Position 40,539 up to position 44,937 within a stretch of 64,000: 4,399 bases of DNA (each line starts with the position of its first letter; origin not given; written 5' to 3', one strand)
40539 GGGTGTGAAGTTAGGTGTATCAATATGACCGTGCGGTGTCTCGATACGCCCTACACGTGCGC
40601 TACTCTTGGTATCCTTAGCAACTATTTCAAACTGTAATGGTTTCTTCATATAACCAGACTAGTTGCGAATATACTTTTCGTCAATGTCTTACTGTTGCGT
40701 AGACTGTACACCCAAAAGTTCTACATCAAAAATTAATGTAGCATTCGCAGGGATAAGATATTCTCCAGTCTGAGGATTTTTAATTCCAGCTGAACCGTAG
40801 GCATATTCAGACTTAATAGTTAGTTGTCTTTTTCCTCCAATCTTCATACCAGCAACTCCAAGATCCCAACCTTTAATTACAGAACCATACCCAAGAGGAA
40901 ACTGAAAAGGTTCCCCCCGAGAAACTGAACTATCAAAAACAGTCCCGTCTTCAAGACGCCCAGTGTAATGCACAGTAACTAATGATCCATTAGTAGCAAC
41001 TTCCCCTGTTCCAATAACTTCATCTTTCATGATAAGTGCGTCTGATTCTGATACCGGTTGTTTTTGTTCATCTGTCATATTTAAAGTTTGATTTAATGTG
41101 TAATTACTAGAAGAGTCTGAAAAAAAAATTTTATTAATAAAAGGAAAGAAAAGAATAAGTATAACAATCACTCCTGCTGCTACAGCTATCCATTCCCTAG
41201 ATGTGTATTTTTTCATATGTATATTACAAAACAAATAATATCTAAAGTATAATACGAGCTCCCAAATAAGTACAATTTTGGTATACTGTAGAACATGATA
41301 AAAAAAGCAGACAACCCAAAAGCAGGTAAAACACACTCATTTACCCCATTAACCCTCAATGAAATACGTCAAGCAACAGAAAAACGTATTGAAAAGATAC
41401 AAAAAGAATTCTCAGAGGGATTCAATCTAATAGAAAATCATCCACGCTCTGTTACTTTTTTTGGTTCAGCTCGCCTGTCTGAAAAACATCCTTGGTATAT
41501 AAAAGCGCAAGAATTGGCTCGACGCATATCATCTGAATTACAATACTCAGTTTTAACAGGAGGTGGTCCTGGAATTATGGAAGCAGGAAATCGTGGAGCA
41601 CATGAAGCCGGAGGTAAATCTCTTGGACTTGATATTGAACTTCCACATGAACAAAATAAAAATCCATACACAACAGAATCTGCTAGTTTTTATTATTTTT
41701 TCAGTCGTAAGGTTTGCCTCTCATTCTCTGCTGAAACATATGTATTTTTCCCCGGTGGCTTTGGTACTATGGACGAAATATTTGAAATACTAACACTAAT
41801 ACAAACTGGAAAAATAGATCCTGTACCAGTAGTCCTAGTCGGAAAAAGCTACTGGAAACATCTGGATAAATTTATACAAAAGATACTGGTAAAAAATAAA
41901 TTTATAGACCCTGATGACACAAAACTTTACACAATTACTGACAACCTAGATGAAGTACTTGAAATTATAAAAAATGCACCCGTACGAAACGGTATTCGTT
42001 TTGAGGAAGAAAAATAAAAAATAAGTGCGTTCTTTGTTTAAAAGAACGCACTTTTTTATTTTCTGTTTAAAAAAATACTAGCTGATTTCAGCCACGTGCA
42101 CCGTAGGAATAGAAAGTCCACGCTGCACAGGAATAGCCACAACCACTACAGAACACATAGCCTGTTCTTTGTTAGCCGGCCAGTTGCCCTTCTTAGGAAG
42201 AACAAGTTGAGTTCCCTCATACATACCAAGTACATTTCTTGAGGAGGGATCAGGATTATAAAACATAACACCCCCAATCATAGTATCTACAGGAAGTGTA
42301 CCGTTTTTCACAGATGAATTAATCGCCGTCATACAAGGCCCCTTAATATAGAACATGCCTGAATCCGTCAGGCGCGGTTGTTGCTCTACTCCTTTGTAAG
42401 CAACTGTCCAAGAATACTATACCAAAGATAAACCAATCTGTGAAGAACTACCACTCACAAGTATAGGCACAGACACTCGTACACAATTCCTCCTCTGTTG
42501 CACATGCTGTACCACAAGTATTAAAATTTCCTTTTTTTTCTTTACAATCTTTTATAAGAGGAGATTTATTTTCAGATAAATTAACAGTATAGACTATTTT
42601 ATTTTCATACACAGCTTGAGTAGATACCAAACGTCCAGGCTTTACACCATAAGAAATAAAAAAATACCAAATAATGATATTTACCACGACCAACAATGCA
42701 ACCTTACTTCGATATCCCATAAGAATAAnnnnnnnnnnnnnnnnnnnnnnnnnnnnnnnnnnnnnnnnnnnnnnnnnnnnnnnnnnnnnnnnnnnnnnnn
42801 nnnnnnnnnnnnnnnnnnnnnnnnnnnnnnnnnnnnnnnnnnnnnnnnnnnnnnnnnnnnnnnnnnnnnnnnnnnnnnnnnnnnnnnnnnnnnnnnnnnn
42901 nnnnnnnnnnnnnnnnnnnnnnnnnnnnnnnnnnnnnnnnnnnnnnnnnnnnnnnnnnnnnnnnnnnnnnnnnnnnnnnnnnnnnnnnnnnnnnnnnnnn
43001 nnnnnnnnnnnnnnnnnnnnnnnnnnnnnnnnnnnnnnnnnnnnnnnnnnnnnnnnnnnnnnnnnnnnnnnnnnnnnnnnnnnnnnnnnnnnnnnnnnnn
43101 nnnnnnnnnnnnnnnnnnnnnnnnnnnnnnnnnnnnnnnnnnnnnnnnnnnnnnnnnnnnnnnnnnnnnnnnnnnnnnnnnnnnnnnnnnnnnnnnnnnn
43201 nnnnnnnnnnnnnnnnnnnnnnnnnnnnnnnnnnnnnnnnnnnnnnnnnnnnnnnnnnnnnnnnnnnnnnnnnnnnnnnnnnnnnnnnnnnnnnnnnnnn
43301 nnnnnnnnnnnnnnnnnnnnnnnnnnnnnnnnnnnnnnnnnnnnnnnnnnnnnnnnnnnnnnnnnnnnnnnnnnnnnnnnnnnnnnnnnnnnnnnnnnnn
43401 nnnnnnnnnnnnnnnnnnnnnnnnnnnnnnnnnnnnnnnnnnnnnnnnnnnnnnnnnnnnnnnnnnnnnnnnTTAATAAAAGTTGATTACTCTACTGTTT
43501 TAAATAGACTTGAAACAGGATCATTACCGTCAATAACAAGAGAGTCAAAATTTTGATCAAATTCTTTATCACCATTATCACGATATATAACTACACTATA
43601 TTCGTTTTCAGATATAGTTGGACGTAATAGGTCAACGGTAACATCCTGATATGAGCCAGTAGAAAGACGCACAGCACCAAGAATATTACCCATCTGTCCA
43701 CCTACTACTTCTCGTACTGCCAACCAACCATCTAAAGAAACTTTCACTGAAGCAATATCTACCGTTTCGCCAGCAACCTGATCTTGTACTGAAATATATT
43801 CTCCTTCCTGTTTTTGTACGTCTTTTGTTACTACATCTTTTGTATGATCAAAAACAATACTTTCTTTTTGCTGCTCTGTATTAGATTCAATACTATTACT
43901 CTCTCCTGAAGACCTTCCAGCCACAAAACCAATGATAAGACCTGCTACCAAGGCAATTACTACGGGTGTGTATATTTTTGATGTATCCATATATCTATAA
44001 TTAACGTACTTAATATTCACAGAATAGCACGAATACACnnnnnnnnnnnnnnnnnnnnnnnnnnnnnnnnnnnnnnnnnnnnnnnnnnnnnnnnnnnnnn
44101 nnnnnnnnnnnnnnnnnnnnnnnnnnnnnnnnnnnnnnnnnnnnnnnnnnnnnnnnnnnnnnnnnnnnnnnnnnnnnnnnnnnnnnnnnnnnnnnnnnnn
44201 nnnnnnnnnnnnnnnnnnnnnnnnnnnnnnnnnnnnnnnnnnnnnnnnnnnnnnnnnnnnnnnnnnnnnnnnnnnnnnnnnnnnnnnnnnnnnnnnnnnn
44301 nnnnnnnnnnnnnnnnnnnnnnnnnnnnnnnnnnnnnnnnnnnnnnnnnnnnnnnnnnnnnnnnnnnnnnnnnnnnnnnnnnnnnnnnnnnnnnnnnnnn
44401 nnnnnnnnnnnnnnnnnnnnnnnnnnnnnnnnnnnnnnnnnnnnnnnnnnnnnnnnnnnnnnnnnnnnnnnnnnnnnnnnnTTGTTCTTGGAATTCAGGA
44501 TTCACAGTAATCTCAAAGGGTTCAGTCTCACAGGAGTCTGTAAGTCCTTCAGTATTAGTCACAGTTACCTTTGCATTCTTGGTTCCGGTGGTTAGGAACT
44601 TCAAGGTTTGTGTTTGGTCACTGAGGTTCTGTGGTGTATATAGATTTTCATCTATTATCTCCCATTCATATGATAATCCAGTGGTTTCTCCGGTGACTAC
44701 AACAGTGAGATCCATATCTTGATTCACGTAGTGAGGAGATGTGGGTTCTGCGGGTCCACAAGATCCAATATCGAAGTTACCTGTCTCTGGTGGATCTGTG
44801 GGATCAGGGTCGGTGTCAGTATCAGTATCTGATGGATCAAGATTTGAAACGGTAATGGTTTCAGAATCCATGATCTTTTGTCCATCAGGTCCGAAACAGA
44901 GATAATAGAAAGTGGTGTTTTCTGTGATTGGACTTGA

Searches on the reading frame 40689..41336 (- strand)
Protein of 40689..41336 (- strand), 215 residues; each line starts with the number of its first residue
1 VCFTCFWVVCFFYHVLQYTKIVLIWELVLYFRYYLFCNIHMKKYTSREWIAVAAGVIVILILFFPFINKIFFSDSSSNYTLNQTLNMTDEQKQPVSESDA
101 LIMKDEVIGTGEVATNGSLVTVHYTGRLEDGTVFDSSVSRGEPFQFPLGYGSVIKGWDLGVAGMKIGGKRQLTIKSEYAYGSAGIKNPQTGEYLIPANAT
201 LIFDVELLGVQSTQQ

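Call 84: search_protein_families(library=pfam, proteins=[window:40689-41336:-], max_evalue=0.001)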
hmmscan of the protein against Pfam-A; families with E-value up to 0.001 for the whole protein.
window:40689-41336:- (215 aa): 1 family
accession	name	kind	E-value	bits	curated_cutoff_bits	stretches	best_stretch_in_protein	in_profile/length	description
PF00254.34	FKBP_C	-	7.7e-36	122.7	21.1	1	114-208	5-94/94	FKBP-type peptidyl-prolyl cis-trans isomerase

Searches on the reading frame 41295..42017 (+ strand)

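Call 84: search_protein_families(library=pfam, proteins=[window:41295-42017:+], max_evalue=0.001)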
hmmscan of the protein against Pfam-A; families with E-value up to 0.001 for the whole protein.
window:41295-42017:+ (240 aa): 2 families
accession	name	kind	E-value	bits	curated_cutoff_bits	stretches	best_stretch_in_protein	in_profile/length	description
PF03641.19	Lysine_decarbox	-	8.1e-33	113.8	27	1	95-223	1-129/131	Possible lysine decarboxylase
PF18306.6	LDcluster4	-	3.3e-11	43.5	26.3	1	53-163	4-111/151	SLOG cluster4 family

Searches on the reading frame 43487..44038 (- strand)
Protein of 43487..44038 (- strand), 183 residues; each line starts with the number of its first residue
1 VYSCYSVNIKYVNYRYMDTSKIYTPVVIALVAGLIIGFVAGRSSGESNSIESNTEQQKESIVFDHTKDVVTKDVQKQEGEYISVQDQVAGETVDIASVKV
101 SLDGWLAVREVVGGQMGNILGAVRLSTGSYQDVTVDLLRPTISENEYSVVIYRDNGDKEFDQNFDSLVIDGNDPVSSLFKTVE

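Call 84: search_protein_families(library=pfam, proteins=[window:43487-44038:-], max_evalue=0.001)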
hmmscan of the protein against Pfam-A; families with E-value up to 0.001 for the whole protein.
window:43487-44038:- (183 aa): 1 family
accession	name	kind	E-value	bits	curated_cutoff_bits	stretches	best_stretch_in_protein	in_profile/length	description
PF23951.1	DUF7282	-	2.1e-12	47.7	27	1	82-164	3-89/112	Domain of unknown function (DUF7282)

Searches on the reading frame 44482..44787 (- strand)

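Call 73: search_protein_families(library=pfam, proteins=[window:44482-44787:-], max_evalue=1)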
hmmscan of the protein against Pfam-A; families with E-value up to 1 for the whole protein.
seq(102 aa): 6 families
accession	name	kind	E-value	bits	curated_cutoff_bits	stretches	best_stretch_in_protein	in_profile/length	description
PF00801.26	PKD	-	0.00034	21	23.5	1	18-84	8-73/80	PKD domain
PF18911.6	PKD_4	-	0.00039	20.8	27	1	31-93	28-83/85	PKD domain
PF19406.5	PKD_5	-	0.011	16.1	25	1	24-97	8-86/88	PKD-like domain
PF22352.2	K319L-like_PKD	-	0.029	14.8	27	1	35-87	26-79/84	K319L-like, PKD domain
PF14218.11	COP23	-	0.075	13.2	27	1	55-98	55-98/138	Circadian oscillating protein COP23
PF24668.1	KH_Vigilin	-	0.2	11.7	27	0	22-34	20-32/50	Vigilin KH domain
